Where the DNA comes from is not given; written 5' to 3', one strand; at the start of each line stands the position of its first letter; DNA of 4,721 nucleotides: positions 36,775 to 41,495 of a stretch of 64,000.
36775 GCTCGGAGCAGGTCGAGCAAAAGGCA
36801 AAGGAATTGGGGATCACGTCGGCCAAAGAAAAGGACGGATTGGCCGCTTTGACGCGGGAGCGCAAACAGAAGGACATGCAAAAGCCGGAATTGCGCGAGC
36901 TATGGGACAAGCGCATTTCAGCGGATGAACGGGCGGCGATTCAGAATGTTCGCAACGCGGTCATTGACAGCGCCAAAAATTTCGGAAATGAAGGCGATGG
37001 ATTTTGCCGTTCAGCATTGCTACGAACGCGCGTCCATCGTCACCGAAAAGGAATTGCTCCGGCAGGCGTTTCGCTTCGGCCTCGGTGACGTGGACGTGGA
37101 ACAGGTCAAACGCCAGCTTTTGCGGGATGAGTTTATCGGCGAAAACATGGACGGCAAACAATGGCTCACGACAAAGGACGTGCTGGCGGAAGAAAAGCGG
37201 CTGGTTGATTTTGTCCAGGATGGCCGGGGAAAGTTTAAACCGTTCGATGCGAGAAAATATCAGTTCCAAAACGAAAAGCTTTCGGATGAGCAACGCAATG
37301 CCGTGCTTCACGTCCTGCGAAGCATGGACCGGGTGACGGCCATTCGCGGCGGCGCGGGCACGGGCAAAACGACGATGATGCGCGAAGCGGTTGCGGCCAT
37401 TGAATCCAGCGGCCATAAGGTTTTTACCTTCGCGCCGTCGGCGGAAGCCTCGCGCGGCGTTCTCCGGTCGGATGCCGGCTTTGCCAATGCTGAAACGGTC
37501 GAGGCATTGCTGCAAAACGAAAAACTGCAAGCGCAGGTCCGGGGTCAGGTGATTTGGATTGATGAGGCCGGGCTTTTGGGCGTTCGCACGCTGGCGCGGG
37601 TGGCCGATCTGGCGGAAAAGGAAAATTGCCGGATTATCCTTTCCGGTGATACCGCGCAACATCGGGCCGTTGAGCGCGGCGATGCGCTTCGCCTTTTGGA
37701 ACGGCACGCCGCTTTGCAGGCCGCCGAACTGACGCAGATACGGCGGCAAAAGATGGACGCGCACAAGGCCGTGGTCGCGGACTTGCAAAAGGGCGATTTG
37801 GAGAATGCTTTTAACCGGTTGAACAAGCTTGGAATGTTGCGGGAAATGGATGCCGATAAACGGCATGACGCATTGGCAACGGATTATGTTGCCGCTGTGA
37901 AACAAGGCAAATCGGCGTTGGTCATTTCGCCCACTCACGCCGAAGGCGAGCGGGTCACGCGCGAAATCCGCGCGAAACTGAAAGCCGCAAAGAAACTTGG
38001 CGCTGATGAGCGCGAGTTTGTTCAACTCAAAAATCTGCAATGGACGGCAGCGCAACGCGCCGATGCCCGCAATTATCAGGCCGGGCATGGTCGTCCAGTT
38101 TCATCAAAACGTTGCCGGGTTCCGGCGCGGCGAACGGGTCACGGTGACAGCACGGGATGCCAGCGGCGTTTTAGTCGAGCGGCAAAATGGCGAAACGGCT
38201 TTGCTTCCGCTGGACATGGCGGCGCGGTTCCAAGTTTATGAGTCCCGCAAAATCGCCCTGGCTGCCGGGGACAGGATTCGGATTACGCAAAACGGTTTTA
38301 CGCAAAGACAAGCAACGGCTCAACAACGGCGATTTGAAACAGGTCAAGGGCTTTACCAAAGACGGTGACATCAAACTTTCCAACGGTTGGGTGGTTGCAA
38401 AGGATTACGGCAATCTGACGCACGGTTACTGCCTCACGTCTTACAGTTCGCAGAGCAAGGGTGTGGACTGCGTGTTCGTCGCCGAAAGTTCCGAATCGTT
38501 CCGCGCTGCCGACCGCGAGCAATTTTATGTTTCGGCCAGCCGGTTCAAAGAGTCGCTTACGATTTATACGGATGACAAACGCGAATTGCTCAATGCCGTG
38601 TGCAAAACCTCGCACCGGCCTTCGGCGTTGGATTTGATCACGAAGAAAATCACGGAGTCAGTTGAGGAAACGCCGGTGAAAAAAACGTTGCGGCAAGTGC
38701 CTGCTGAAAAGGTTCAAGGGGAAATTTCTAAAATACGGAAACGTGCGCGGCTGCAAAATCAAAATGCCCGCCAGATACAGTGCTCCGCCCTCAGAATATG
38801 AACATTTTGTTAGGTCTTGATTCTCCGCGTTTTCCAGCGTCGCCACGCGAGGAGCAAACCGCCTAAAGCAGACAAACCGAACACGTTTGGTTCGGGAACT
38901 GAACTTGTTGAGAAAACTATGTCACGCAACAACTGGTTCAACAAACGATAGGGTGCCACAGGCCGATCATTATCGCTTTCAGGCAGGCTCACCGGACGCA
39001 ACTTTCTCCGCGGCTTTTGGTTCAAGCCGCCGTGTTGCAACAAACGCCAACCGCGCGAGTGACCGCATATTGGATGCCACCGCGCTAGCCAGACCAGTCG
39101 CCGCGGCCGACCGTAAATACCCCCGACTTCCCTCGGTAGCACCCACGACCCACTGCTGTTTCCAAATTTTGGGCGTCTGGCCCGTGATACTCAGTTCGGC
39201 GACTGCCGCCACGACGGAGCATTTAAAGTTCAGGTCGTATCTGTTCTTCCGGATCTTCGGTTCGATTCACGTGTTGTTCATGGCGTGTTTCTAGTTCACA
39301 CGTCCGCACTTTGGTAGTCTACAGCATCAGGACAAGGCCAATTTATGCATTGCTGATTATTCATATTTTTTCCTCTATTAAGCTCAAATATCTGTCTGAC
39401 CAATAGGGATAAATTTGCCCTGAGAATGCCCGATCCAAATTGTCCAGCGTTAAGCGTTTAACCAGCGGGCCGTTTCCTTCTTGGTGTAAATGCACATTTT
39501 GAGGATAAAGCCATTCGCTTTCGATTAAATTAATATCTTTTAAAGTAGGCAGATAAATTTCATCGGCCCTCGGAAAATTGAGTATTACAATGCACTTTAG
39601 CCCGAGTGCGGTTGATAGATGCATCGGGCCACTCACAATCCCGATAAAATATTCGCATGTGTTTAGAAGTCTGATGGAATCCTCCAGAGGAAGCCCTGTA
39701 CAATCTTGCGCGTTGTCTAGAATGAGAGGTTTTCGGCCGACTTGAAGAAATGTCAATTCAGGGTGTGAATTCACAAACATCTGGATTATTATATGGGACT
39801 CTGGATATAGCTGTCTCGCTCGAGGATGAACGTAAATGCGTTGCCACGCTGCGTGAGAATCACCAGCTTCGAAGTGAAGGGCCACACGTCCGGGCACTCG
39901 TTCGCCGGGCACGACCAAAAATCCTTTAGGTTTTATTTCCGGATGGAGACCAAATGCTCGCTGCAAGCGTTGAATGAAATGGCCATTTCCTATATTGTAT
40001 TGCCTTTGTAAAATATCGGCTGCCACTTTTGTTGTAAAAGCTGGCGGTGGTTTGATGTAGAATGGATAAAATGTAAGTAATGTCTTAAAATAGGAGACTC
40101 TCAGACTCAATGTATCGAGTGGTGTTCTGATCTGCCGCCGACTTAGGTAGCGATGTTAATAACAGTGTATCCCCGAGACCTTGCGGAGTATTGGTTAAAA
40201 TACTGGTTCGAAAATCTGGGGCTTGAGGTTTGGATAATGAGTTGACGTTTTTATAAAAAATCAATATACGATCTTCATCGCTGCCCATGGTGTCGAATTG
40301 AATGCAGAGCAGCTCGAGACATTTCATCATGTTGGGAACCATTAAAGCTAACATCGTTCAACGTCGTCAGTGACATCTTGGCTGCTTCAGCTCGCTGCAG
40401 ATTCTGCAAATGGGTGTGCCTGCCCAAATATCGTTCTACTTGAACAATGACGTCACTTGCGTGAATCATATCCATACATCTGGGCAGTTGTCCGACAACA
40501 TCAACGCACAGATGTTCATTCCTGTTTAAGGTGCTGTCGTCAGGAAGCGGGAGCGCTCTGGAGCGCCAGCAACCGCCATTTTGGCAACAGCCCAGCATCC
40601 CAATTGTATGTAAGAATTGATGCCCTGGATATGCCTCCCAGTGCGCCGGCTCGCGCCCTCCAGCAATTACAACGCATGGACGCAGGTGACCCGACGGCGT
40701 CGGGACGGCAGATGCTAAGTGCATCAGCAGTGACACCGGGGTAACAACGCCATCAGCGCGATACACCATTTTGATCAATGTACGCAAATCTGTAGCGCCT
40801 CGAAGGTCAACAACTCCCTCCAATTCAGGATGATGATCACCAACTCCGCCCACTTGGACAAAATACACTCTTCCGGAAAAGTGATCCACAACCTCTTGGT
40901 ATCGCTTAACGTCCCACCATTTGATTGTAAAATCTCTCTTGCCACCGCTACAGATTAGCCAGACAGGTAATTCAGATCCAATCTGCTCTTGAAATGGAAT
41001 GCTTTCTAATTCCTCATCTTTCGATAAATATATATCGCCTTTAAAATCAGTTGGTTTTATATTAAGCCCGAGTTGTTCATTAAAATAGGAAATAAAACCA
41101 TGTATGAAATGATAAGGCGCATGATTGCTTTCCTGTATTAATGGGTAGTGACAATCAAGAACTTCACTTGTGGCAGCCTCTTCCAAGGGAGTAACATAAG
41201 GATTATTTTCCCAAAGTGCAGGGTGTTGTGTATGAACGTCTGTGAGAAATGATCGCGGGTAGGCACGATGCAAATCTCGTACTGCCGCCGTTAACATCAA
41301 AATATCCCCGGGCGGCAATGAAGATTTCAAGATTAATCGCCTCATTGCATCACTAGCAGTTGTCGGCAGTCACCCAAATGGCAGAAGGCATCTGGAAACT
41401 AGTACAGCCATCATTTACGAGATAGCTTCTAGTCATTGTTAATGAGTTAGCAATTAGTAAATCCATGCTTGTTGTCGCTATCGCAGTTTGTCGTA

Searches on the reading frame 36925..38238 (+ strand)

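Call 51: search_protein_families(library=pfam, proteins=[window:36925-38238:+], max_evalue=0.001)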
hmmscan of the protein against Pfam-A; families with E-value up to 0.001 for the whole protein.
window:36925-38238:+ (438 aa): 8 families
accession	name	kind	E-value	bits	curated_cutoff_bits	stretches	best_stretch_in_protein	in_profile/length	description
PF13604.12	AAA_30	-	1.9e-46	158.7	27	1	118-309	1-190/191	AAA domain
PF13245.12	AAA_19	-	1.1e-10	42.2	25.1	1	132-246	8-129/134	AAA domain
PF22232.2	TraI_hel_assoc_N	-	1.8e-07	32.1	27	1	143-240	2-98/99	TraI helicase-associated ssDNA bd, N-terminal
PF01443.25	Viral_helicase1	-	5.4e-07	30.1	21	1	140-251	3-102/228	Viral superfamily 1 RNA helicase core domain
PF13401.12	AAA_22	-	4.1e-05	24.3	27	1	135-243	5-124/130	AAA domain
PF13086.12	AAA_11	-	9.9e-05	22.7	27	1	119-175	2-64/257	AAA domain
PF25199.1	nSTAND_NTPase5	-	0.00011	22.5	34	1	133-193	39-88/145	Novel STAND NTPase 5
PF00437.27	T2SSE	-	0.0006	19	24.9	0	113-175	120-182/370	Type II/IV secretion system protein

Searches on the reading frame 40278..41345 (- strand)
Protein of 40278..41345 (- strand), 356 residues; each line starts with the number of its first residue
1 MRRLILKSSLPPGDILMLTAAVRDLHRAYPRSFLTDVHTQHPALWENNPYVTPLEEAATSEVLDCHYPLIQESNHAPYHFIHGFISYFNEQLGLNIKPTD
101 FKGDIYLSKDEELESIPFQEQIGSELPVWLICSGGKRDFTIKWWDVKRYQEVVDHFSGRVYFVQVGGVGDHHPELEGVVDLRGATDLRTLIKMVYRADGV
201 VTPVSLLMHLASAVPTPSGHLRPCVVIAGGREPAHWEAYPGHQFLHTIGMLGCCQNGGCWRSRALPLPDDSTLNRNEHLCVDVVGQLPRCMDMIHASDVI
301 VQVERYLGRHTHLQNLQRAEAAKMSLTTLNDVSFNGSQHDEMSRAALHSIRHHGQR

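Call 51: search_protein_families(library=pfam, proteins=[window:40278-41345:-], max_evalue=0.001)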
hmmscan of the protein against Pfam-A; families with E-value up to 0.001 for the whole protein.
window:40278-41345:- (356 aa): 1 family
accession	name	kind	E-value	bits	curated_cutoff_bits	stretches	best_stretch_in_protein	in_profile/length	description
PF01075.23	Glyco_transf_9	-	3.3e-07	30.3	22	1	79-218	63-205/247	Glycosyltransferase family 9 (heptosyltransferase)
